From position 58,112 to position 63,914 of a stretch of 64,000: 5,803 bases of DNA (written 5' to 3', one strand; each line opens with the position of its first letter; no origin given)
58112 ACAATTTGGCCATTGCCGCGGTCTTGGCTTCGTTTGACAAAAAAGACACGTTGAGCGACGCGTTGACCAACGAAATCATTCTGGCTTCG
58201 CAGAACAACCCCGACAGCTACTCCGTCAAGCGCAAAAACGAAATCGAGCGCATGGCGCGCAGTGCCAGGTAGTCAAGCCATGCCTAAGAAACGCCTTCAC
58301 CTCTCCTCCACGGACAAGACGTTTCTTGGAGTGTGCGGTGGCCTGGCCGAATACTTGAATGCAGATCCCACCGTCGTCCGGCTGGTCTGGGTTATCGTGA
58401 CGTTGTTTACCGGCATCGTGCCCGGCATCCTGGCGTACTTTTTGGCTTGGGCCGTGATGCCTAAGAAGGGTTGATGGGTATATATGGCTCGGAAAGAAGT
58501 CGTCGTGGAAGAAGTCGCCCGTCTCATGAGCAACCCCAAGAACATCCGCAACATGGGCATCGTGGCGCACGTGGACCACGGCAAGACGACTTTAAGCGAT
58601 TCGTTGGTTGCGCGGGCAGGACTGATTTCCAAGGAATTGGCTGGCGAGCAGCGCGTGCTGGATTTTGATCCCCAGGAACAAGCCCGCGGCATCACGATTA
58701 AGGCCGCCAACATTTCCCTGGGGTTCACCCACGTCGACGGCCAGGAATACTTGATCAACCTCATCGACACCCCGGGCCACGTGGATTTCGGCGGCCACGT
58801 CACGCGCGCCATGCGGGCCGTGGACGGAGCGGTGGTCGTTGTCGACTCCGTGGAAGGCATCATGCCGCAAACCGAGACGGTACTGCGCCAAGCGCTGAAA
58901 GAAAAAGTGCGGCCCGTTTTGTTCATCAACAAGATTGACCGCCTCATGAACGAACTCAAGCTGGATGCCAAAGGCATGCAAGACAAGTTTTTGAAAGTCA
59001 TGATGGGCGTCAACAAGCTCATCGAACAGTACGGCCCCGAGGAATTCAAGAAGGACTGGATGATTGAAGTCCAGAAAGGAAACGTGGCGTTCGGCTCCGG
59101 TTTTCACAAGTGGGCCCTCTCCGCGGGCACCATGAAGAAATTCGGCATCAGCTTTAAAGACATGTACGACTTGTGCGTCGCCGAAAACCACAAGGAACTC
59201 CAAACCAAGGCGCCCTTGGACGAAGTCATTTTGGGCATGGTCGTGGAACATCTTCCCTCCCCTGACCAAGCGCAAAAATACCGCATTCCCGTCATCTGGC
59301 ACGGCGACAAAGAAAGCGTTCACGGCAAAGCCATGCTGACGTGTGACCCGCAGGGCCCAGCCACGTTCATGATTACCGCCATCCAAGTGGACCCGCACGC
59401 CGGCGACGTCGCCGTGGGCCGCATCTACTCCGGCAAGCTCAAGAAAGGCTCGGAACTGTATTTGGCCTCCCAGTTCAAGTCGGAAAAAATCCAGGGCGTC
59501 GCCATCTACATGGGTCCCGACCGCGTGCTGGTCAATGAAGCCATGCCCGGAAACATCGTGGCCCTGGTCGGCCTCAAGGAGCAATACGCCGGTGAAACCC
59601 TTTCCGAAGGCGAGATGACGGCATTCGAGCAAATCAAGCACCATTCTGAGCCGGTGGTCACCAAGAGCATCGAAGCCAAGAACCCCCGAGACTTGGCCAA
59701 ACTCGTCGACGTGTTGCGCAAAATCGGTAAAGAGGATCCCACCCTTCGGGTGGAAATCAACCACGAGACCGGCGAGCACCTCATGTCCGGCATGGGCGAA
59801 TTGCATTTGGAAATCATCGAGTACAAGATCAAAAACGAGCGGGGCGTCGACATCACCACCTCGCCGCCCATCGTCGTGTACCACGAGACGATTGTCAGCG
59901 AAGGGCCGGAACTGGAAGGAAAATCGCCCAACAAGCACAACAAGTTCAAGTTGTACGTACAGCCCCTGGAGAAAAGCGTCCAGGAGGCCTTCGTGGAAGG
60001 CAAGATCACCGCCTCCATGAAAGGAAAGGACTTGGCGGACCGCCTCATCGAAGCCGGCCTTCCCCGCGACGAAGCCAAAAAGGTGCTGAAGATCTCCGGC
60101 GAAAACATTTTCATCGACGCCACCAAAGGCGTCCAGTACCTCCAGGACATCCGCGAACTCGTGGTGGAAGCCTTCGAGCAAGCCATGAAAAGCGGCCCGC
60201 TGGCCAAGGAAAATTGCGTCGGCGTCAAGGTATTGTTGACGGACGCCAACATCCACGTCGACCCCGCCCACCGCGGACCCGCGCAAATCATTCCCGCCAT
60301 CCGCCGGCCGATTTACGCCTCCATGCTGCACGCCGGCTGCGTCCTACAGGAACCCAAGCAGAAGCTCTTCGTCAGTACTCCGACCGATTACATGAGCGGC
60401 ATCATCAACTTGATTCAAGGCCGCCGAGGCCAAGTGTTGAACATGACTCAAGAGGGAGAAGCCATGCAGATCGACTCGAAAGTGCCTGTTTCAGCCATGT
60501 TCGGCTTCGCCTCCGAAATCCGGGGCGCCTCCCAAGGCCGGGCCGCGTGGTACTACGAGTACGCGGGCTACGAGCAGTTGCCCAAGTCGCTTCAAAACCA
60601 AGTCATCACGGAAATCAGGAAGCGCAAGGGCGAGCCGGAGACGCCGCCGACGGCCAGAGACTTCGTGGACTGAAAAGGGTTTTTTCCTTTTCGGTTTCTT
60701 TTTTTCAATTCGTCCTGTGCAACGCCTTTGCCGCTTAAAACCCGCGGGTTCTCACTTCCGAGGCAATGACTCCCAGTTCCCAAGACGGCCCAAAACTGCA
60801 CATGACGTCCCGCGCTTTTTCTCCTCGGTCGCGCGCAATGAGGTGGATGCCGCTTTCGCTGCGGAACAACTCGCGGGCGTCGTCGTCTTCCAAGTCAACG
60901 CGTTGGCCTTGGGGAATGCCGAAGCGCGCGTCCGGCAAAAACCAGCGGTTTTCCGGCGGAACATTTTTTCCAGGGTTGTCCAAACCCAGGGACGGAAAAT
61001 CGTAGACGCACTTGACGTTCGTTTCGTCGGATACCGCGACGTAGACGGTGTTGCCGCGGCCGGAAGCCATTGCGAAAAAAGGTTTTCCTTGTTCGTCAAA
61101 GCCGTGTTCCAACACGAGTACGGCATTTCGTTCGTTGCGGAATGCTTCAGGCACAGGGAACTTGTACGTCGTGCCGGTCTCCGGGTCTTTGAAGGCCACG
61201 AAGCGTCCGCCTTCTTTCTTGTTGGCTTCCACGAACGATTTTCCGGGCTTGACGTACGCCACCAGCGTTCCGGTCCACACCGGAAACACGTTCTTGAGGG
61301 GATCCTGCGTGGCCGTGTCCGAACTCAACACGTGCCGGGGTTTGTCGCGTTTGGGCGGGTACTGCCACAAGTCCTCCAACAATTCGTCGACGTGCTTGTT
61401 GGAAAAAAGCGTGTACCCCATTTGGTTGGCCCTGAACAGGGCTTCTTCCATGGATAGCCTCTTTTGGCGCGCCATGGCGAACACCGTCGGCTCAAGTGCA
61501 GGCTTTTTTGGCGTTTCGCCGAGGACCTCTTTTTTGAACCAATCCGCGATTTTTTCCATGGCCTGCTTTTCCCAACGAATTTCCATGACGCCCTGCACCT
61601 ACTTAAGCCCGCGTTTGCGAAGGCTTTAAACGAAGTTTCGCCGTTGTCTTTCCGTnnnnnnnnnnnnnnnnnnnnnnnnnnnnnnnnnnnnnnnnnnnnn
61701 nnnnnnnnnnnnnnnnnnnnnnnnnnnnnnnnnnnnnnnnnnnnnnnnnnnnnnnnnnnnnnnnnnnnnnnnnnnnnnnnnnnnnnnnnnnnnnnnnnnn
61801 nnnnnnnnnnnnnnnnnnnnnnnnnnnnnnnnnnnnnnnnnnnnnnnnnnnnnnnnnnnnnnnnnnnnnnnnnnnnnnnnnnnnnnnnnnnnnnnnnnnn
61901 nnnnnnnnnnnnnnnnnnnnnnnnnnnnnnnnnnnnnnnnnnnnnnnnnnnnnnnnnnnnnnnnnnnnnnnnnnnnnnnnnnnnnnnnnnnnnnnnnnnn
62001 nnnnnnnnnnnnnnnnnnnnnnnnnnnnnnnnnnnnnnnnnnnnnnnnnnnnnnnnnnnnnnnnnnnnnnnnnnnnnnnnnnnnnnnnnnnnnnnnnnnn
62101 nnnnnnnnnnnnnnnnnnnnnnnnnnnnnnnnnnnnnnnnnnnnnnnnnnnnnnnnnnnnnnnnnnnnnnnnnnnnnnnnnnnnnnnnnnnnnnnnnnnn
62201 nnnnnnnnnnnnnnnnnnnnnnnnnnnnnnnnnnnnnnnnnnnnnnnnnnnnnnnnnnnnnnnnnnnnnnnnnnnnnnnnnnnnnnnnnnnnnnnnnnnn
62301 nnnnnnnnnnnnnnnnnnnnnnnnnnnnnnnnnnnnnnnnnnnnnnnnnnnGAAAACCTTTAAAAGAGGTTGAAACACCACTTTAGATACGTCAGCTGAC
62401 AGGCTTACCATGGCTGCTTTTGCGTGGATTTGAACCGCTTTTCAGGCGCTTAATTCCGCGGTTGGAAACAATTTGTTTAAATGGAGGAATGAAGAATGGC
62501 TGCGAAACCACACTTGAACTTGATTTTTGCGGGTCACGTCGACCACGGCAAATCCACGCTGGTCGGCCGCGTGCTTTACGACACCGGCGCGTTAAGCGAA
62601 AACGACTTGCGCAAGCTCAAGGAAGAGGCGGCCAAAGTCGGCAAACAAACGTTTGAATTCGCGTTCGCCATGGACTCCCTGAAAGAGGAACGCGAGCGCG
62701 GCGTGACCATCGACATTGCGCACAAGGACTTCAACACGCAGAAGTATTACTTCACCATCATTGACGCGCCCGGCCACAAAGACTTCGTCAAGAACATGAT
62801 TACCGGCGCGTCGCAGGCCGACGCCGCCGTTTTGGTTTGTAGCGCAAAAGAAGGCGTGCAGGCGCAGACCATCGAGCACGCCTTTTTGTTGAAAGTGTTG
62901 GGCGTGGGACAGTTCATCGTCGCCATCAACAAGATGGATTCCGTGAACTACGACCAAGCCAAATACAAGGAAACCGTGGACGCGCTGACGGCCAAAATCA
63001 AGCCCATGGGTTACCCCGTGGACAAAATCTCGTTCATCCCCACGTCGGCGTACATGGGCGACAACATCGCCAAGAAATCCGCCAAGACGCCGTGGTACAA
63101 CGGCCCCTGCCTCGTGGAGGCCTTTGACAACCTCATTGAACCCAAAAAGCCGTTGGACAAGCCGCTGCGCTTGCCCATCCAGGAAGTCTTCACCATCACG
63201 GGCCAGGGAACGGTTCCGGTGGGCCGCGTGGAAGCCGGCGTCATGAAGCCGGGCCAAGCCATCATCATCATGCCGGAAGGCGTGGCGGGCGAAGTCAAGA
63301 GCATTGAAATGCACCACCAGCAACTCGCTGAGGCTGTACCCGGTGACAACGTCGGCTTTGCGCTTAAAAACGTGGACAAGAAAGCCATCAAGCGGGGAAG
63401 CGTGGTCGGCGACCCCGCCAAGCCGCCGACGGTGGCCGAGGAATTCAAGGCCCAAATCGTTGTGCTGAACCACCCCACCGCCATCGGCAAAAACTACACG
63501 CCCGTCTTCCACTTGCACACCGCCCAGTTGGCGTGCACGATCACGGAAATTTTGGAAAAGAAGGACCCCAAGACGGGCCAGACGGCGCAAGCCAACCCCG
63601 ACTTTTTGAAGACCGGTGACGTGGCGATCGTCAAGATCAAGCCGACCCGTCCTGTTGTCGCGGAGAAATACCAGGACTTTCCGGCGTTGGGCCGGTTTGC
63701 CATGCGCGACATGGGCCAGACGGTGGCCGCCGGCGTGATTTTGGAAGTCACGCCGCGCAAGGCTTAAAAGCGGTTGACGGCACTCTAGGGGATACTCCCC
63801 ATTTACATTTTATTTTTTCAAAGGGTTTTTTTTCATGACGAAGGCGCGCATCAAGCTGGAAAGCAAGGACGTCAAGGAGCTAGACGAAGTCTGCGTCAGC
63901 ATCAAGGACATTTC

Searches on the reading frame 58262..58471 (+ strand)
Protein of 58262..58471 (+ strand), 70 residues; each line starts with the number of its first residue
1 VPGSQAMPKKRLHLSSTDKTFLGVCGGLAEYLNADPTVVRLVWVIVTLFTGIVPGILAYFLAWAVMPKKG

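Call 72: search_protein_families(library=pfam, proteins=[window:58262-58471:+], max_evalue=0.01)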
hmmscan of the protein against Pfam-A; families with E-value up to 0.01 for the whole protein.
window:58262-58471:+ (70 aa): 1 family
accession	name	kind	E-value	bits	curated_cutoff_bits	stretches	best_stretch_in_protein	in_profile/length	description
PF04024.17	PspC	-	1.2e-22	79.9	25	1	10-69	1-58/58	PspC domain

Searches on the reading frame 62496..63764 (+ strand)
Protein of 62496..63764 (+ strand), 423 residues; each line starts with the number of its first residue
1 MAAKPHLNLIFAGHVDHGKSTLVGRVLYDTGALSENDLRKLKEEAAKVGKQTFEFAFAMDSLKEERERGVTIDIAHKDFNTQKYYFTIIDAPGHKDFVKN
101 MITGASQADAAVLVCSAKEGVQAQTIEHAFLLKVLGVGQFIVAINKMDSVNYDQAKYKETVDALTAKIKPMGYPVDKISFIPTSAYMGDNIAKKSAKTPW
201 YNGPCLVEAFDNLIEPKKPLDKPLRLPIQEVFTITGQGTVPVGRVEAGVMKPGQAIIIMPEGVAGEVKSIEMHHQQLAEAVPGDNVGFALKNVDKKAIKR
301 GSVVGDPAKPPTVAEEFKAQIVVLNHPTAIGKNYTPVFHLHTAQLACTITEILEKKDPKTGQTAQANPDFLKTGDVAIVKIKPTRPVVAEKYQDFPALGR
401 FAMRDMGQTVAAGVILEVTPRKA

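Call 93: search_protein_families(library=pfam, proteins=[window:62496-63764:+], max_evalue=0.00001)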
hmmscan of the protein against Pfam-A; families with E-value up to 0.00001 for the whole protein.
window:62496-63764:+ (423 aa): 4 families
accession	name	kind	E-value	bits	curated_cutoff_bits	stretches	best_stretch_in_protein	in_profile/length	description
PF00009.33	GTP_EFTU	-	6.1e-58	195.9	26.5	1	4-215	1-187/188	Elongation factor Tu GTP binding domain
PF22594.2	GTP-eEF1A_C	-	1.4e-37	128.5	27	1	316-415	1-100/101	GTP-eEF1A C-terminal domain-like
PF03143.23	GTP_EFTU_D3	-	1.3e-29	103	27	1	311-418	2-105/106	Elongation factor Tu C-terminal domain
PF03144.31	GTP_EFTU_D2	-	7.1e-18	65.2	30.3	1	238-304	1-72/73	Elongation factor Tu domain 2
